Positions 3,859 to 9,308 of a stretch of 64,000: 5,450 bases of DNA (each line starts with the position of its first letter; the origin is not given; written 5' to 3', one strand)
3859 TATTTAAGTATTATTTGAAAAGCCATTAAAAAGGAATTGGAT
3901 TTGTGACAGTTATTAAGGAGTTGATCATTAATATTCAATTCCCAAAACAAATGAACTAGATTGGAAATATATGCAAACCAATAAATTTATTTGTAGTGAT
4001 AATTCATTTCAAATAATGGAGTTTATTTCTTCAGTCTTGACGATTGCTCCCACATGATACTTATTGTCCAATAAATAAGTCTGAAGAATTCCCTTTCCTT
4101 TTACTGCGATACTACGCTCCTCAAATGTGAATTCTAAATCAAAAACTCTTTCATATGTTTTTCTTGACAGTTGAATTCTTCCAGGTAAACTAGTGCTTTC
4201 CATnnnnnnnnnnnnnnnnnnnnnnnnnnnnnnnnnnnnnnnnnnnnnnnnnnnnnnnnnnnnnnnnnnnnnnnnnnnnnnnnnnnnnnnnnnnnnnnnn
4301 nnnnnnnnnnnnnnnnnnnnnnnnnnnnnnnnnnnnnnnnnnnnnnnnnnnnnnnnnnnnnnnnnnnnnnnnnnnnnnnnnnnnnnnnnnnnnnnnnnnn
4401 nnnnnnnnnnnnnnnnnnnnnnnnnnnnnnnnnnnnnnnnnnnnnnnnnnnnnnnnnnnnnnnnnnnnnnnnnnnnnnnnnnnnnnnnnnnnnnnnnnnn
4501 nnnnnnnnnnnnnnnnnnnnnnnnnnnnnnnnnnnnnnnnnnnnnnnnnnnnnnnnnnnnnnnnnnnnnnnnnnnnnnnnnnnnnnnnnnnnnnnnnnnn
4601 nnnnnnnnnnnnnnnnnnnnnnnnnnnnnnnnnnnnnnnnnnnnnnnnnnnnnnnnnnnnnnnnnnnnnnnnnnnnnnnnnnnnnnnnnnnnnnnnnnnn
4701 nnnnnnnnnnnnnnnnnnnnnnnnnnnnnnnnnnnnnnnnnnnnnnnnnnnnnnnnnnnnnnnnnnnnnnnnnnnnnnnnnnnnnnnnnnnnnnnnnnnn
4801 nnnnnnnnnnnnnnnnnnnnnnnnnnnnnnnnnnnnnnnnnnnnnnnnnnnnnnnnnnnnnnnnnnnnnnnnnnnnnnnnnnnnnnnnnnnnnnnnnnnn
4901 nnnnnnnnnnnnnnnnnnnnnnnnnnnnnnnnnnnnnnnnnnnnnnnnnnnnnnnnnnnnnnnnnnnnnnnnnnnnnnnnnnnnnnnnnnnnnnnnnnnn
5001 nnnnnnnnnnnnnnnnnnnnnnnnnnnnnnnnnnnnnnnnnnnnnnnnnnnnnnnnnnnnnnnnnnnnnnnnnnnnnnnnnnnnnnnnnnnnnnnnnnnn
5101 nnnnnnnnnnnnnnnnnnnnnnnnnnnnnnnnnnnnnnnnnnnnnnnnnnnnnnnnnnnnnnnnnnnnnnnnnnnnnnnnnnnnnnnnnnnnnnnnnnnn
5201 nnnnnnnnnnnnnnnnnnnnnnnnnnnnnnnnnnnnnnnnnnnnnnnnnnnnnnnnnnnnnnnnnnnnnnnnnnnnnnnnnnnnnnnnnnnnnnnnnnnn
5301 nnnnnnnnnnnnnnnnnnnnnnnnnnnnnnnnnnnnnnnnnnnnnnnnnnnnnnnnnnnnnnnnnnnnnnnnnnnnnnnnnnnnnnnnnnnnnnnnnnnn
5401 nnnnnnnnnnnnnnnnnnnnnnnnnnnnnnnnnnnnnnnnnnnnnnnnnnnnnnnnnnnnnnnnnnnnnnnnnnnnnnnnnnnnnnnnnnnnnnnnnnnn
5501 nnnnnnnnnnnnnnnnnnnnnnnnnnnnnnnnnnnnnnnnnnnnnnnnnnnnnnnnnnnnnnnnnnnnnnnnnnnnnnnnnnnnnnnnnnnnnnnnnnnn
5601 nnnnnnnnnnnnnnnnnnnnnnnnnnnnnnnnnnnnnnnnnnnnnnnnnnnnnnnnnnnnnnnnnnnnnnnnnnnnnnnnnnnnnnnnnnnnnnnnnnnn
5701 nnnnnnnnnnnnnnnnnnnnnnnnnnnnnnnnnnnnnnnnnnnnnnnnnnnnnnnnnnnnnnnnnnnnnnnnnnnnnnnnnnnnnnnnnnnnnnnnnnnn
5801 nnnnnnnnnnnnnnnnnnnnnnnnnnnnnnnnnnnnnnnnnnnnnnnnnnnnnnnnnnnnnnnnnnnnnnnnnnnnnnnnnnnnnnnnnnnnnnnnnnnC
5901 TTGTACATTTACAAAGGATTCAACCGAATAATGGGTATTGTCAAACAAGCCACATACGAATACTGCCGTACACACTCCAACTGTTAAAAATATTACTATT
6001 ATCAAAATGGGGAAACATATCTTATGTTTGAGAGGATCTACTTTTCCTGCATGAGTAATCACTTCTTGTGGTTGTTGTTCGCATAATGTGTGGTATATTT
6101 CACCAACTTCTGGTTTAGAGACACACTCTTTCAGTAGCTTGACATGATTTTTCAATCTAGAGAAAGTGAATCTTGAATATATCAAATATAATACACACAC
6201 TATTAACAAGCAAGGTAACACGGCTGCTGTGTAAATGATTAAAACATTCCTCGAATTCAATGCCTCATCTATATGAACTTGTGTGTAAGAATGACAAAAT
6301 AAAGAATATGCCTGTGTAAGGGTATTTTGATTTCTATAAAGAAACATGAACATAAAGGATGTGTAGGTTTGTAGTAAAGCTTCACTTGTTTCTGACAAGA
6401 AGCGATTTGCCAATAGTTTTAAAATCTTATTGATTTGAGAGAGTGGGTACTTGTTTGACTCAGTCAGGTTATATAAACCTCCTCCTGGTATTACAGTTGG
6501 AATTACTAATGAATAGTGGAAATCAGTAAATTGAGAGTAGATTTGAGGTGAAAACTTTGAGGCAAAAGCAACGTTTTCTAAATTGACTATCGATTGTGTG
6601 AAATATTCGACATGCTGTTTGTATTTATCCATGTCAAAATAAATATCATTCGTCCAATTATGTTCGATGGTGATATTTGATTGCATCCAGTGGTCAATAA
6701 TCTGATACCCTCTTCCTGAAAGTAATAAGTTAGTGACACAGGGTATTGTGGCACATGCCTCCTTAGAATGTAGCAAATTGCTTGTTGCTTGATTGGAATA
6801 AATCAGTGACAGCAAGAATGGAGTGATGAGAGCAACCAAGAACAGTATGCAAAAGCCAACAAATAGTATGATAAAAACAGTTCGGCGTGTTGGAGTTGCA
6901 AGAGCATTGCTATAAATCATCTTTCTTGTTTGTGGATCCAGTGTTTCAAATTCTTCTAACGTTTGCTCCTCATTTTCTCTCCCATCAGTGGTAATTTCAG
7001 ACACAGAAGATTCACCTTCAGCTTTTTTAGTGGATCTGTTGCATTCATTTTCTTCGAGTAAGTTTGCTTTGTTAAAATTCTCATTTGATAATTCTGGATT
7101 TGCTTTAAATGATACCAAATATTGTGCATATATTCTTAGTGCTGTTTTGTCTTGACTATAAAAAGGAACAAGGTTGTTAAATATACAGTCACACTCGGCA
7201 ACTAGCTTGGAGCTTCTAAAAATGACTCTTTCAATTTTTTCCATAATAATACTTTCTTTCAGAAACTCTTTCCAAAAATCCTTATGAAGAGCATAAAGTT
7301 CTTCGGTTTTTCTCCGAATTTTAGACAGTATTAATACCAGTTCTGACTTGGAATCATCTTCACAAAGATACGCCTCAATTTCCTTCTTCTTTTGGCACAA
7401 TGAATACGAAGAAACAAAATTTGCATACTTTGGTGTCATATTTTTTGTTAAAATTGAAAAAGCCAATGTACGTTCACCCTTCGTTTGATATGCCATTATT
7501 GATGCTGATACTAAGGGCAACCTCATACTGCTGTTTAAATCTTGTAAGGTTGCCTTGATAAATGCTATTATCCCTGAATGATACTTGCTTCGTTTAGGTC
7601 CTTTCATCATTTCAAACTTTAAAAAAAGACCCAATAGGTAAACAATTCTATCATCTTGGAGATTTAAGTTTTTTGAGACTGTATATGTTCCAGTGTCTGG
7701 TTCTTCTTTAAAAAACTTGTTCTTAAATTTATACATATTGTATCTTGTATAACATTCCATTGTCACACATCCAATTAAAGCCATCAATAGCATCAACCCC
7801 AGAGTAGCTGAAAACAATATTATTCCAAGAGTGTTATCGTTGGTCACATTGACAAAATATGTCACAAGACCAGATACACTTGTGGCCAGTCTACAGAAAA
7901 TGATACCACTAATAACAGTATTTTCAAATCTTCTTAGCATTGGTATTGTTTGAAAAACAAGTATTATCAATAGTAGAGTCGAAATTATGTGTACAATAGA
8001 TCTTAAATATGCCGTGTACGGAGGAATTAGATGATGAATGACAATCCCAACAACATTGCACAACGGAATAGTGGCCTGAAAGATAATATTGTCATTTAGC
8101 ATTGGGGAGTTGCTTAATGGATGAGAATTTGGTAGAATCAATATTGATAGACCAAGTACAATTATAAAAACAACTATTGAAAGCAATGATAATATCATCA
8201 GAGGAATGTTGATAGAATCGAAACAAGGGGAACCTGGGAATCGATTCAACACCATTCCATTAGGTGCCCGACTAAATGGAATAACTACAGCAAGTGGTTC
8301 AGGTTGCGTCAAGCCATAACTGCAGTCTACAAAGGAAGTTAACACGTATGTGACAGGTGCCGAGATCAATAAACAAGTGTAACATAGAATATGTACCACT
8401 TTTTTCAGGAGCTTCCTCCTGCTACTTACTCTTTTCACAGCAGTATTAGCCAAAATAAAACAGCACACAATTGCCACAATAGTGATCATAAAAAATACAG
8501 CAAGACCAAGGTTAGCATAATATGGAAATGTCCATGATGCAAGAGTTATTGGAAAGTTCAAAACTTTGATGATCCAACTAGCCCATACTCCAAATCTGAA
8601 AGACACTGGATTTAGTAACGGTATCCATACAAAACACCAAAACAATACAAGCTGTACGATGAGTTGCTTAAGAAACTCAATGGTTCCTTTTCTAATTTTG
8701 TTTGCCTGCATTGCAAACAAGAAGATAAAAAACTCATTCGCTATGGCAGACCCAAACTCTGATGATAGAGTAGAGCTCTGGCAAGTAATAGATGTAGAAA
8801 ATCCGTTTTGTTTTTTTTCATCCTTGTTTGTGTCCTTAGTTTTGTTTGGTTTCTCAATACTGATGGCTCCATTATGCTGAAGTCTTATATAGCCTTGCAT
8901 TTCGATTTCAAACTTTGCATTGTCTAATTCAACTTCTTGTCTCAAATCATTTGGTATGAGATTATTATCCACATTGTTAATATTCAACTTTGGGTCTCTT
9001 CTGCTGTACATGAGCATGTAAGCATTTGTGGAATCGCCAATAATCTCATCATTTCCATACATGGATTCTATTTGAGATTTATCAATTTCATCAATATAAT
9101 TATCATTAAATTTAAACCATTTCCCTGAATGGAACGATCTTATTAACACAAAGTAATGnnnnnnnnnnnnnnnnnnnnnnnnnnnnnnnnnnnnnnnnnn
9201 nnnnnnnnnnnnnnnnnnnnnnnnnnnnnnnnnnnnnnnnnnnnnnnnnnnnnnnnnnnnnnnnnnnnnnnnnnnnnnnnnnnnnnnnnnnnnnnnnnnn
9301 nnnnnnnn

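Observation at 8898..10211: USP7-like deubiquitinase reads in-frame, without a stop, into the 12-TM/PAS/cyclase ORF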

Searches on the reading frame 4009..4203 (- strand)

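Call 5: search_protein_families(library=pfam, proteins=[window:4009-4203:-], max_evalue=0.01)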
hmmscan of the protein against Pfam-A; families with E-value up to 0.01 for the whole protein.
window:4009-4203:- (64 aa): 1 family
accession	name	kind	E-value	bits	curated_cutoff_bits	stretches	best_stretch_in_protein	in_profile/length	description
PF00211.25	Guanylate_cyc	-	1.1e-05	25.5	21.9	1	1-46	136-182/183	Adenylate and Guanylate cyclase catalytic domain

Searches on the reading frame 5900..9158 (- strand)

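Call 30: search_protein_representatives(protein=window:5900-9158:-)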
Query: 1086 residues. Proteins with E-value up to 0.001 (for the whole library): 224; up to 1e-10: 84; up to 1e-30: 35. The best 150 are listed.
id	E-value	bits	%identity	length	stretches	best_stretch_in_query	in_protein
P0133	1.1e-152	526.9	36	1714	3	303-736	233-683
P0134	2.4e-127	443.0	32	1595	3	211-709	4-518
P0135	5.6e-99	349.1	37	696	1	108-676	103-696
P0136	3.3e-91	323.4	30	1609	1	139-1085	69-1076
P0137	3.2e-79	283.7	30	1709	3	139-483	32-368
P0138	1.5e-74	268.2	30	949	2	137-480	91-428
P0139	6.6e-70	252.9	39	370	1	123-455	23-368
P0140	7.8e-66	239.4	25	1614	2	137-709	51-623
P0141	7.4e-65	236.1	27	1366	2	139-708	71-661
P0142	2.4e-64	234.4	29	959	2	129-712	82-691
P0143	4.9e-62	226.8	26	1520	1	302-1062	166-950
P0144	1.6e-60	221.7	27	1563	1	123-1067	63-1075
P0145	3.0e-57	211.0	27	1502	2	145-903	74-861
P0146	3.2e-57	210.9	26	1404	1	127-1085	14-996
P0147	1.3e-56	208.9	25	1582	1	119-1060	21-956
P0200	1.4e-14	69.7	41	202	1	1-116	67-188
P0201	2.6e-14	68.8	43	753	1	1-104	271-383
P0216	1.2e-10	56.7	42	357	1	1-92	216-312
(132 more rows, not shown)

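Call 32: list_cluster_members(proteins=[P0133, P0134, P0135, P0136, P0137, P0139, P0140, P0200, P0201, P0216])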
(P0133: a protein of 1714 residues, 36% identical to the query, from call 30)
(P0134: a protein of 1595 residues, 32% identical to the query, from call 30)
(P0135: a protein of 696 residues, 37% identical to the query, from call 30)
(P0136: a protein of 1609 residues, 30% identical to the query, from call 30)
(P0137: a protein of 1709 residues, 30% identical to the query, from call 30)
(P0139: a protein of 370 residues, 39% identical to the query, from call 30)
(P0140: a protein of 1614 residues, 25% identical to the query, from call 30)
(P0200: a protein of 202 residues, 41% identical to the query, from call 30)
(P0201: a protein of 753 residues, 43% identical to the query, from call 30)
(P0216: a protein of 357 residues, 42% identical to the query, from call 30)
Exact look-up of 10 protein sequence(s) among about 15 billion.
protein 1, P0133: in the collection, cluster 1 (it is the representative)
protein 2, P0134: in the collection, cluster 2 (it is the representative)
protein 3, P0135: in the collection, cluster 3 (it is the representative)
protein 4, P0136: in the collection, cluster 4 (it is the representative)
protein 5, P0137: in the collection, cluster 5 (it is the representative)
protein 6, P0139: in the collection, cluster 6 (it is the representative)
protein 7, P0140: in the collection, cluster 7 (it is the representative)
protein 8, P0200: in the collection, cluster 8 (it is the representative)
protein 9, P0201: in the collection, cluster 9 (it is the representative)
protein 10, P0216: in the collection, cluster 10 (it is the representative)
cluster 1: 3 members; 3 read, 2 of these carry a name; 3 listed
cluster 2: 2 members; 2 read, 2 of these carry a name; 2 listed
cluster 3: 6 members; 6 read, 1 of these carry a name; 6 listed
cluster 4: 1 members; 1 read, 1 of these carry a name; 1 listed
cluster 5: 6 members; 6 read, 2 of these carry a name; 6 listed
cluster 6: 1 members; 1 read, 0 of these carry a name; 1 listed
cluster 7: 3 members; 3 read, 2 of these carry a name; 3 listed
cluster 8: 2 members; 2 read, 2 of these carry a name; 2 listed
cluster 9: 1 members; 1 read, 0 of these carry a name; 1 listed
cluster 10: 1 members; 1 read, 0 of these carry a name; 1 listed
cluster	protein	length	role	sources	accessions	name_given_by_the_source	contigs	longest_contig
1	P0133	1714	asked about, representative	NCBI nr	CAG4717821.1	unnamed protein product [Naegleria fowleri]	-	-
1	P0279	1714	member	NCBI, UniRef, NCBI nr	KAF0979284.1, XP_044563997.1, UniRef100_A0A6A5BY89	hypothetical protein FDP41_001627 [Naegleria fowleri] | Adenylate and Guanylate cyclase catalytic domain containing protein n=1 Tax=Naegleria ... | uncharacterized protein FDP41_001627 [Naegleria fowleri]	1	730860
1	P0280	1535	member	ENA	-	-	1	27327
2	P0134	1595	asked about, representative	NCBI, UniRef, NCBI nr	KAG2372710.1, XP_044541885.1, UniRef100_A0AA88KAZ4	hypothetical protein C9374_013611 [Naegleria lovaniensis] | Adenylate and Guanylate cyclase catalytic domain containing protein n=1 Tax=Naegleria ... | uncharacterized protein C9374_013611 [Naegleria lovaniensis]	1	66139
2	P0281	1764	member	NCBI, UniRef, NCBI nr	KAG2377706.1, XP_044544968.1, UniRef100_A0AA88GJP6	hypothetical protein C9374_009222 [Naegleria lovaniensis] | Adenylate and Guanylate cyclase catalytic domain containing protein n=1 Tax=Naegleria ... | uncharacterized protein C9374_009222 [Naegleria lovaniensis]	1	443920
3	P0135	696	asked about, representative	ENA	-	-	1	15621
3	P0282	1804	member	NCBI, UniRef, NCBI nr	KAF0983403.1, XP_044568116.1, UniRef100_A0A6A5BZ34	hypothetical protein FDP41_010468 [Naegleria fowleri] | Adenylate and Guanylate cyclase catalytic domain containing protein n=1 Tax=Naegleria ... | uncharacterized protein FDP41_010468 [Naegleria fowleri]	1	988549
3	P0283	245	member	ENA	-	-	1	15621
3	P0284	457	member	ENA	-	-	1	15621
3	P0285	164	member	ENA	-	-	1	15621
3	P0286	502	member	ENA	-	-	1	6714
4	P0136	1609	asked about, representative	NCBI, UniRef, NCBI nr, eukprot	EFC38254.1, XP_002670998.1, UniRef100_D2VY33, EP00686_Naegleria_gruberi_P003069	predicted protein [Naegleria gruberi] | Predicted protein n=1 Tax=Naegleria gruberi TaxID=5762 RepID=D2VY33_NAEGR | uncharacterized protein NAEGRDRAFT_81665 [Naegleria gruberi]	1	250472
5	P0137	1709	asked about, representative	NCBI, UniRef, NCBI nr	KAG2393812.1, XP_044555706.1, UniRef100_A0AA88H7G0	hypothetical protein C9374_003576 [Naegleria lovaniensis] | Adenylate and Guanylate cyclase catalytic domain containing protein n=1 Tax=Naegleria ... | uncharacterized protein C9374_003576 [Naegleria lovaniensis]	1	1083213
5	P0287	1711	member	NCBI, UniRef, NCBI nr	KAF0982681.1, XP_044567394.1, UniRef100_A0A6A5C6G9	hypothetical protein FDP41_011611 [Naegleria fowleri] | Guanylate cyclase domain-containing protein n=1 Tax=Naegleria fowleri TaxID=5763 ... | uncharacterized protein FDP41_011611 [Naegleria fowleri]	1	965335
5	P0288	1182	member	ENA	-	-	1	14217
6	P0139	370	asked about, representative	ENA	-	-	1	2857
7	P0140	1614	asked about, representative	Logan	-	-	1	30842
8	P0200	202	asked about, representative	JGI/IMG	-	hypothetical protein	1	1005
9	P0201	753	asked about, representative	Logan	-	-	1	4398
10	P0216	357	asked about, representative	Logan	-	-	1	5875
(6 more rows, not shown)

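Call 60: find_encoding_contigs(protein=P0279, flank=10000, max_places=2)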
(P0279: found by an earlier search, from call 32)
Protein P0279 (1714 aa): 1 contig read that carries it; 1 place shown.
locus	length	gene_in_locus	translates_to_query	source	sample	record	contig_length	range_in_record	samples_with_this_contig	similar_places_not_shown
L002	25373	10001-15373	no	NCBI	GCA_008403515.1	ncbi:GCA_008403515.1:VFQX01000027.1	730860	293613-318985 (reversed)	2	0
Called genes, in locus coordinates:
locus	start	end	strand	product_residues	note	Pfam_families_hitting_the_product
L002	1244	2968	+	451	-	PF00415:RCC1 (faint), PF25390:WD40_RLD, PF13540:RCC1_2 (faint)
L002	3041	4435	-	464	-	PF00091:Tubulin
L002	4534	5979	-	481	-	-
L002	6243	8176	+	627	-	PF03547:Mem_trans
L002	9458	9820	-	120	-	PF25450:Rab11-FIP3 (weak)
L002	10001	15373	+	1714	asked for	PF25474:TPR_TmcB, PF00989:PAS, PF13426:PAS_9, PF00211:Guanylate_cyc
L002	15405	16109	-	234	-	-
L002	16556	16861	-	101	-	-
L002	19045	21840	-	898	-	PF04069:OpuAC, PF00211:Guanylate_cyc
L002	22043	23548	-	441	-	PF16884:ADH_N_2, PF00107:ADH_zinc_N, PF13602:ADH_zinc_N_2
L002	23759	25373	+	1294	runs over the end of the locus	PF00307:CH (weak)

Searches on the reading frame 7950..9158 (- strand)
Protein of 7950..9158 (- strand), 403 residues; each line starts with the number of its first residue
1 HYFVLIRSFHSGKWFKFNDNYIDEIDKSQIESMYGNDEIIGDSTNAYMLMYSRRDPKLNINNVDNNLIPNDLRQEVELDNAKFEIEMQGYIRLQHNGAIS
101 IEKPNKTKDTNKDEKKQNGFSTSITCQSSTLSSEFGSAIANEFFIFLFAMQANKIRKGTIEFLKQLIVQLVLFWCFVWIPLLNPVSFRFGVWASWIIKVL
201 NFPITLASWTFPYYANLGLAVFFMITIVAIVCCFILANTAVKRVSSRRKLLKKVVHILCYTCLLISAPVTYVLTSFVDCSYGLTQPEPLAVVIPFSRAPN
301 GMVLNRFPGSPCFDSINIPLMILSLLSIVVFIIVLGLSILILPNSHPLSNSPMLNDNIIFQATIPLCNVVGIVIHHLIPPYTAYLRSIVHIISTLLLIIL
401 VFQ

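Call 36: find_related_loci(query=window:7950-9158:-, collection=metagenome_contigs, flank=6000)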
Query window:7950-9158:- (403 aa) in metagenome_contigs; peptide patterns used: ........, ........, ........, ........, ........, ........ (x = any residue, [..] = any of these).
133 stretches matched a pattern, but none encodes a relative of the query by tblastn (E <= 1e-3).
